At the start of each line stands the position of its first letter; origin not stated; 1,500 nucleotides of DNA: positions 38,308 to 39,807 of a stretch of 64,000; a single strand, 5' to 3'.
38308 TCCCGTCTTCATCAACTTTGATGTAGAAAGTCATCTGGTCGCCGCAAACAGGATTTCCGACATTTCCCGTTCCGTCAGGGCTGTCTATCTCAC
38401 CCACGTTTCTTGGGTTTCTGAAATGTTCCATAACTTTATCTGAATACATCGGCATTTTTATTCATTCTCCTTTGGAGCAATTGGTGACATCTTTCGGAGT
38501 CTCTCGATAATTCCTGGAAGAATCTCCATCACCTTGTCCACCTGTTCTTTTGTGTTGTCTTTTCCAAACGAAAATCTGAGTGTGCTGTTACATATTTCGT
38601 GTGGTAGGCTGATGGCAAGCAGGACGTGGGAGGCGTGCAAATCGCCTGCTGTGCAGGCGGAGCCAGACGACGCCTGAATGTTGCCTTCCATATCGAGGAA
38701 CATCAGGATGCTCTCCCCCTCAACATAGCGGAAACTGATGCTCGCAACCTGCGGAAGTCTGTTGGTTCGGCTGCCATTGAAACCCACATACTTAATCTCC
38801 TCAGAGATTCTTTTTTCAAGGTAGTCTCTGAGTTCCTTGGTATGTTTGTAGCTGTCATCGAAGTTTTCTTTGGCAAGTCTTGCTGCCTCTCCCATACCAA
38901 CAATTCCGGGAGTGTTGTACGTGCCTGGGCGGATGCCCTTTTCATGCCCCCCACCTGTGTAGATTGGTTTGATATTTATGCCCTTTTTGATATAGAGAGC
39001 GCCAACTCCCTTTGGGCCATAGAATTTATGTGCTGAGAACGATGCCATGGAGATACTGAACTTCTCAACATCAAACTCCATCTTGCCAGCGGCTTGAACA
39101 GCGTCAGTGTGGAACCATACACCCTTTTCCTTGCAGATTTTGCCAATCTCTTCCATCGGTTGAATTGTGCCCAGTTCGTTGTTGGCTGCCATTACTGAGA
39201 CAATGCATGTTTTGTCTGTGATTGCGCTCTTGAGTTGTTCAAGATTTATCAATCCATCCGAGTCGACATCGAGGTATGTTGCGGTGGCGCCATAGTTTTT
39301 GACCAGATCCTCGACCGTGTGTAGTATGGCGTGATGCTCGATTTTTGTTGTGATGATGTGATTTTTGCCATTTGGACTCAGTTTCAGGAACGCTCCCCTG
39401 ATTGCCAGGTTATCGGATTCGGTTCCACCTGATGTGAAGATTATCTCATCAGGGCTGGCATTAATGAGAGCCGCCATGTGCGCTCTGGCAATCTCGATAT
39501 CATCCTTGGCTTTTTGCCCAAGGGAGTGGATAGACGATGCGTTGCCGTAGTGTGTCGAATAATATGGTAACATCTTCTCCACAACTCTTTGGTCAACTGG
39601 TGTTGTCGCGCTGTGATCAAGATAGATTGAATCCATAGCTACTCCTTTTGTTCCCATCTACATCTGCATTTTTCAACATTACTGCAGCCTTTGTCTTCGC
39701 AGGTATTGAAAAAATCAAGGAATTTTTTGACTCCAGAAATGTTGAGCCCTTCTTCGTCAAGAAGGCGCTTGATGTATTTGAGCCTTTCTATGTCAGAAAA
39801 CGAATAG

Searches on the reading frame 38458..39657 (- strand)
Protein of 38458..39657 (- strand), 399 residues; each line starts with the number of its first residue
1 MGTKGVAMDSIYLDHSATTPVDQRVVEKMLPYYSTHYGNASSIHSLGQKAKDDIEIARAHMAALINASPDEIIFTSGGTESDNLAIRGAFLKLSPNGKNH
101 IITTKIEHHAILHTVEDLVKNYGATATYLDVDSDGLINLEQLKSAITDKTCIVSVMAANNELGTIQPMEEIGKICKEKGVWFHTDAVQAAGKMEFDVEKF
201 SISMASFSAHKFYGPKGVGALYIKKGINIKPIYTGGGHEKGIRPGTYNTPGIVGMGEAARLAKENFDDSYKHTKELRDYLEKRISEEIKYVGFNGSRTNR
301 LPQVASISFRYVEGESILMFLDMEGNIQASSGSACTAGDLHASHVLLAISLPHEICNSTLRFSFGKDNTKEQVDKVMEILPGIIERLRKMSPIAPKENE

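Call 71: search_protein_families(library=padloc, proteins=[window:38458-39657:-], max_evalue=0.001)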
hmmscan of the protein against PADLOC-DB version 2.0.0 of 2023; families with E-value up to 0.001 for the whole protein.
window:38458-39657:- (399 aa): 2 families
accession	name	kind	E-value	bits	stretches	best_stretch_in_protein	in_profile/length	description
PDLC02657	DndA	-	1.6e-152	506.2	1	11-380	1-368/372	DndA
PDLC02759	SspA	-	9.3e-152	503.7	1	12-388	1-374/374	SspA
